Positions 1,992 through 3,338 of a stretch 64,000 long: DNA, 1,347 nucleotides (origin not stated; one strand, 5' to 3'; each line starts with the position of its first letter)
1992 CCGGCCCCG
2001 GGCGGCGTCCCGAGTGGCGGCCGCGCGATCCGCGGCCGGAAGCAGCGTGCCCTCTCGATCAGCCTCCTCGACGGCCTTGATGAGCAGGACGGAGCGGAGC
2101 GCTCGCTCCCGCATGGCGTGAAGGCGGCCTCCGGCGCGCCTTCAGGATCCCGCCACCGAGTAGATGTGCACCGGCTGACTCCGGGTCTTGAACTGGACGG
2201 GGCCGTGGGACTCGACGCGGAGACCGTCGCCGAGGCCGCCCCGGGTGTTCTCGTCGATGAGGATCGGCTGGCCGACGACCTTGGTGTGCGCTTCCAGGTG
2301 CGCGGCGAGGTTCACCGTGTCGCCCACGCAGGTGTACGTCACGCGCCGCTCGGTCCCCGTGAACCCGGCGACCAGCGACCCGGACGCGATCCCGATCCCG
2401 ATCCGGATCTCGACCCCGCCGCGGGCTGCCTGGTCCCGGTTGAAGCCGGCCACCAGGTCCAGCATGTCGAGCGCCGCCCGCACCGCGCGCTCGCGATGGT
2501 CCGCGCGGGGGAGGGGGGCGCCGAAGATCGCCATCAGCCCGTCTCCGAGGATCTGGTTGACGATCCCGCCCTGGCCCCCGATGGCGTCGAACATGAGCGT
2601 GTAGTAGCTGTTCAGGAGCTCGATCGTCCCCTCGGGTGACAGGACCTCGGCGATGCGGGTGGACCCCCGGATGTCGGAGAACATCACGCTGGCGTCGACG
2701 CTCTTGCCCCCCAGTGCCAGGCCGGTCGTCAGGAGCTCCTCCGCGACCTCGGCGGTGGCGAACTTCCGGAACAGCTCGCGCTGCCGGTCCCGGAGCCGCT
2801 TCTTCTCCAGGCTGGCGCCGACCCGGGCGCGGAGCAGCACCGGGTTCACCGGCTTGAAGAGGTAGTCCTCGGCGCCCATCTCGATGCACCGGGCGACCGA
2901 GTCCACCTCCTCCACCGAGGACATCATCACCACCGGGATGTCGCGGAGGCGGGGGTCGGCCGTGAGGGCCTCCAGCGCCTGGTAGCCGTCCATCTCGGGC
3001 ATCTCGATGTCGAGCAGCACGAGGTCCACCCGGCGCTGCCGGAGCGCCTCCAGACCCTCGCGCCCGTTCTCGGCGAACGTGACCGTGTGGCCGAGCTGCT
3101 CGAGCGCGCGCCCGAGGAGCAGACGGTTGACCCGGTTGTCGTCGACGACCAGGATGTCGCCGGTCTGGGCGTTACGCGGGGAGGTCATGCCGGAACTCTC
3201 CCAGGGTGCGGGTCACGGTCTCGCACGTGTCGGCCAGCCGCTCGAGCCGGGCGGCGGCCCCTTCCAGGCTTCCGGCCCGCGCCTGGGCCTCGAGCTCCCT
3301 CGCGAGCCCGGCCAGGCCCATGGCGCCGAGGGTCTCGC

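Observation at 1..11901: Candidate four-gene operon coupling a phosphorelay to an uncharacterised membrane GTPase pair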

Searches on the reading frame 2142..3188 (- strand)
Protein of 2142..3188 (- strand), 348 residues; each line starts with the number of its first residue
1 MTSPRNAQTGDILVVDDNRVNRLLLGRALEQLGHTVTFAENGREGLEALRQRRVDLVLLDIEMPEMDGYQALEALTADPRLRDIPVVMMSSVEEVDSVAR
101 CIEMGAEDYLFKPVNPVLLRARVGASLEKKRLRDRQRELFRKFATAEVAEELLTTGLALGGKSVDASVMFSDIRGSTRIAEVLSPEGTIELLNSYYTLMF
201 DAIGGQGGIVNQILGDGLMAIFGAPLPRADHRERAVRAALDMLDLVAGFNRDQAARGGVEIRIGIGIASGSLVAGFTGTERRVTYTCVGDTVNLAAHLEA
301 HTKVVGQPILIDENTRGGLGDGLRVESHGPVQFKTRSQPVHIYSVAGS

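Call 5: search_protein_families(library=pfam, proteins=[window:2142-3188:-])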
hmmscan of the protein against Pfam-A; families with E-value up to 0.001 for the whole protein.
window:2142-3188:- (348 aa): 2 families
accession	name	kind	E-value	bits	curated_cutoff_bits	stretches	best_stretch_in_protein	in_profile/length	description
PF00072.30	Response_reg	-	2.1e-29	102.4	30.2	1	12-123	1-110/111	Response regulator receiver domain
PF00211.25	Guanylate_cyc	-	4.3e-22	79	21.9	1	165-341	8-177/183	Adenylate and Guanylate cyclase catalytic domain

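Call 6: search_protein_families(library=ncbifam, proteins=[window:2142-3188:-])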
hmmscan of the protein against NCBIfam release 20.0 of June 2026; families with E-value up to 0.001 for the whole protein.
window:2142-3188:- (348 aa): 101 families (the best 25 are shown)
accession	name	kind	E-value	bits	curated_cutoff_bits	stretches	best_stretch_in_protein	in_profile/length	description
NF007135.0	PRK09581.1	equivalog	1.4e-29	103.2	474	1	9-151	2-144/457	PleD family two-component system response regulator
NF011874.0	PRK15347.1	equivalog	2.9e-24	85.2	852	1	12-125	693-808/921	two component system sensor kinase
NF045944.1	ResRegRpaBCyano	equivalog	1.6e-23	83.3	330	1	13-135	1-120/229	response regulator transcription factor RpaB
NF008469.0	PRK11361.1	equivalog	3.6e-23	82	714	1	11-155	6-148/461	acetoacetate metabolism transcriptional regulator AtoC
NF007969.0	PRK10693.1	equivalog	2e-22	79.7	329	1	11-122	9-119/337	two-component system response regulator RssB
NF041733.1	resp_reg_CseB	equivalog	4.5e-22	78.5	350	1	11-138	2-126/228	two-component system response regulator CseB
NF008099.0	PRK10841.1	equivalog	5.9e-21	74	920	1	9-129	824-942/949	two-component system sensor histidine kinase RcsC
TIGR02154.1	PhoB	equivalog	7.9e-21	74.4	296.2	1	11-136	4-129/226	phosphate regulon transcriptional regulator PhoB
TIGR01387.1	cztR_silR_copR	subfamily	1e-20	74.4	279.2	1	12-136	1-123/218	heavy metal response regulator transcription factor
NF040689.1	MtrAB_MtrA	equivalog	1.1e-19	70.7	300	1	12-132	1-118/219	MtrAB system response regulator MtrA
NF045505.1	RR_RssB_Pseudo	equivalog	1.4e-18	67.2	700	1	11-157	7-149/394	two-component system response regulator RssB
NF001965.0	PRK00742.1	subfamily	1.8e-18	66.9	293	1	12-121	6-116/357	chemotaxis-specific protein-glutamate methyltransferase CheB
NF051870.1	NAssimRespRegNtrX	equivalog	3.9e-18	65.6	600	1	11-144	3-136/452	nitrogen assimilation response regulator NtrX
TIGR02956.1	TMAO_torS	equivalog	4.5e-18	64.8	676.5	1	8-150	700-845/967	TMAO reductase system sensor histidine kinase/response regulator TorS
NF007005.1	PRK09468.1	equivalog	5.5e-18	65.2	331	1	9-130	3-122/237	osmolarity response regulator transcription factor OmpR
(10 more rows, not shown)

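Call 46: search_solved_structures(query=window:2142-3188:-, max_evalue=0.00001, show_alignments=3)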
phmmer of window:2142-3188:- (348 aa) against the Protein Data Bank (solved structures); distinct sequences matched with E-value up to 0.00001: 324 (the best 60 are shown).
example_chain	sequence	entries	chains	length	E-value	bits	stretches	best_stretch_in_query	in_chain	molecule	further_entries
6fht_A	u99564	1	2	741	8.8e-31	110.7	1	132-347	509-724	Bacteriophytochrome,Adenylate cyclase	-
2w01_A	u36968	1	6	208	3.3e-29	105.5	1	159-347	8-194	ADENYLATE CYCLASE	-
9g85_A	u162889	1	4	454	6.3e-26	94.7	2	11-137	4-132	Response regulator PleD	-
2wb4_A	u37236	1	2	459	6.5e-26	94.7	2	11-137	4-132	DIGUANYLATE CYCLASE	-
9g86_A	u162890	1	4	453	7.9e-26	94.4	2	11-138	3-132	Response regulator PleD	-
1w25_A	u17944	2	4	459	8.3e-26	94.3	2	11-138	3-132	STALKED-CELL DIFFERENTIATION CONTROLLING PROTEIN | RESPONSE REGULATOR PLED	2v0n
3gt7_A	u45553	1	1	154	1.4e-20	77.2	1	8-135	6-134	Sensor protein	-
7yz9_A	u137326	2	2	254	2.9e-20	76.1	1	121-332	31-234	Adenylate cyclase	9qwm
5x4t_A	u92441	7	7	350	3.9e-20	75.7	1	154-345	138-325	Photoactivated adenylyl cyclase | Family 3 adenylate cyclase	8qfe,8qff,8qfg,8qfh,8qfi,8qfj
9f1z_A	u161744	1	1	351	3.9e-20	75.7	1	154-345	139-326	Family 3 adenylate cyclase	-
5x4u_A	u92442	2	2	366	4.4e-20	75.5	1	154-345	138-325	Photoactivated adenylyl cyclase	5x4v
4yus_A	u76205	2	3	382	5e-20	75.4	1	154-345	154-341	Family 3 adenylate cyclase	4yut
9f1w_A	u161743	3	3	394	5e-20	75.4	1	154-345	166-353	Family 3 adenylate cyclase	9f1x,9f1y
4p2f_A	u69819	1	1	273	5.9e-20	75.1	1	132-332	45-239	Adenylate cyclase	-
4p2m_A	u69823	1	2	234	9.3e-20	74.5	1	133-333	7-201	Adenylate cyclase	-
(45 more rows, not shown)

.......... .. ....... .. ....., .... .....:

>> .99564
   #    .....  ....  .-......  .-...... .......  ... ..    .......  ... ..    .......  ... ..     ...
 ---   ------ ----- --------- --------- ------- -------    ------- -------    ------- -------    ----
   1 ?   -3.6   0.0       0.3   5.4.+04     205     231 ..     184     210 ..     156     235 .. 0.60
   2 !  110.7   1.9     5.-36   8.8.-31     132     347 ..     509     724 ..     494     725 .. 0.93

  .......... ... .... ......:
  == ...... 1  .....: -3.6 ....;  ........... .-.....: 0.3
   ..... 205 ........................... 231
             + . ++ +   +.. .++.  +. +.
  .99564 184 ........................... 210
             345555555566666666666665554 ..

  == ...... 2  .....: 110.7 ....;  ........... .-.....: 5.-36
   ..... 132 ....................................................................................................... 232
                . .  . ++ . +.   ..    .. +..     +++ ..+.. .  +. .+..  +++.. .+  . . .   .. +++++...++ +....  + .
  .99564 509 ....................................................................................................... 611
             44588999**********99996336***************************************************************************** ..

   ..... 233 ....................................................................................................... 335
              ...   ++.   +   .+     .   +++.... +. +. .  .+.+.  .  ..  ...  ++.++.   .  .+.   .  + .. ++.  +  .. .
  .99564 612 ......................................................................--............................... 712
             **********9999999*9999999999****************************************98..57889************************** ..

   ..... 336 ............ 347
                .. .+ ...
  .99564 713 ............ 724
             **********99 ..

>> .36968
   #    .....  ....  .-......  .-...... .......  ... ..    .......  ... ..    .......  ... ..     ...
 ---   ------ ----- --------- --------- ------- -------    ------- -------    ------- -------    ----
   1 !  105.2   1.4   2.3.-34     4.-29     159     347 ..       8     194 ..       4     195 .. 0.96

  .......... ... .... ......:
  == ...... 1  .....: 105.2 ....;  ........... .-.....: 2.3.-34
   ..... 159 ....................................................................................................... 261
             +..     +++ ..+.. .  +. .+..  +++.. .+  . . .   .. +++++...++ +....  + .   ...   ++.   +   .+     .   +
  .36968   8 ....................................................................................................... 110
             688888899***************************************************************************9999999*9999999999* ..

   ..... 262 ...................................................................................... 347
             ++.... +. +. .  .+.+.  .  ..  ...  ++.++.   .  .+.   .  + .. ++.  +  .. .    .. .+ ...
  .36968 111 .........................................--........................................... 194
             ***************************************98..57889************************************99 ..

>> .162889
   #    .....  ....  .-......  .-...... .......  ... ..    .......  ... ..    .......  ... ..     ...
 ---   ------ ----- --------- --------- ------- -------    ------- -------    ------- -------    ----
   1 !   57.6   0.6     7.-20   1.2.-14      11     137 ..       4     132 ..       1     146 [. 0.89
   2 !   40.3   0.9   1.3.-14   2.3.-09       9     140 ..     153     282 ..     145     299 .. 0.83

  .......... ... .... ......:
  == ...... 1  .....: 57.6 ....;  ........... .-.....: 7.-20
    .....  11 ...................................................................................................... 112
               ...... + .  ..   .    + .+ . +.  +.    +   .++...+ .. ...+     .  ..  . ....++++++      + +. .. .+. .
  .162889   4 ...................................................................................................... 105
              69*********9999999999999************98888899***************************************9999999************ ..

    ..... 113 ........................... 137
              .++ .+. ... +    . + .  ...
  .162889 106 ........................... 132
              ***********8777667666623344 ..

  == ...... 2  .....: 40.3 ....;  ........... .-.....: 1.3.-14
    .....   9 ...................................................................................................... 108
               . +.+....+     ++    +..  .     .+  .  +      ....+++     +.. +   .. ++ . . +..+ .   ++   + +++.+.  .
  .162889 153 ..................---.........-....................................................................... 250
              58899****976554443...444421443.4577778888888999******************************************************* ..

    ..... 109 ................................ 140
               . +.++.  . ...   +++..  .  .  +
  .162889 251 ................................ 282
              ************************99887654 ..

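Call 61: search_protein_representatives(protein=window:2142-3188:-)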
Query: 348 residues. Proteins with E-value up to 0.001 (for the whole library): 943475; up to 1e-10: 259646; up to 1e-30: 9381. The best 150 are listed.
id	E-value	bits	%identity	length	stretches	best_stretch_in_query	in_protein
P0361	1.8e-188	642.0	87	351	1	3-346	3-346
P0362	9.6e-158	541.1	86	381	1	1-293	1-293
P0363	7.3e-134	462.6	64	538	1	9-346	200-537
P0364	2.5e-126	437.8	57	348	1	2-347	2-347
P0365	1.6e-124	431.9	87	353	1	104-338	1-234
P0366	6.1e-123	426.7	59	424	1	9-347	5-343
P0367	2.5e-110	385.3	38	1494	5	4-144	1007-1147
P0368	1.8e-105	369.3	54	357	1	6-345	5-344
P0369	3.7e-104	365.0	72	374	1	1-257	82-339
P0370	1.2e-101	356.8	62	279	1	10-280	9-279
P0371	1.6e-101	356.3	43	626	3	6-139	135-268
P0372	1.7e-92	326.7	50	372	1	7-343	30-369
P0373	4.2e-92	325.4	64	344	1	9-241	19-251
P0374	4.2e-91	322.1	51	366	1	6-345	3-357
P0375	4.3e-89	315.5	50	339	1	11-345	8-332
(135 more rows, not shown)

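Call 66: search_protein_families(library=padloc, proteins=[window:2142-3188:-], max_evalue=0.01)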
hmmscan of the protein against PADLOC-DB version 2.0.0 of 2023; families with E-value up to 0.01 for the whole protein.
window:2142-3188:- (348 aa): 15 families
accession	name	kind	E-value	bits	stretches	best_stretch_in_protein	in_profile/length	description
PDLC00734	PycC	-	3.8e-20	70.3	1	137-308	157-330/374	Pycsar cyclase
PDLC02367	PycC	-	1.3e-18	65.3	1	157-320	35-193/226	-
PDLC00766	PycC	-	1.2e-11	42.5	1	156-304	34-182/232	Pycsar cyclase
PDLC02370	PycC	-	2e-09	35.3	1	169-270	85-190/340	-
PDLC02368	PycC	-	1.4e-08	32.6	1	161-317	40-198/234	-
PDLC00767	PycC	-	6.1e-06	23.8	1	169-251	96-175/337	Pycsar cyclase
PDLC00764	PycC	-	1.5e-05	22.1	1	168-239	97-165/449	Pycsar cyclase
PDLC00765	PycC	-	2.8e-05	21.4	1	126-303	217-398/477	Pycsar cyclase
PDLC02366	PycC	-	8e-05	19.8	1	212-305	98-189/486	-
PDLC02369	PycC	-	8.5e-05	20.2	1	166-299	47-173/248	-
PDLC00405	SduA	-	0.00024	18.7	1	8-95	5-101/323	DUF4263 domain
PDLC00762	PycC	-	0.0014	15.6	1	189-305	77-194/508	Pycsar cyclase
PDLC00761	PycC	-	0.002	15.1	1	167-250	107-187/438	Pycsar cyclase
PDLC04725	PDC-M60B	-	0.0048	14.8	1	11-67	5-63/158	-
PDLC04726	PDC-M60C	-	0.0082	13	0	12-67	3-61/407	-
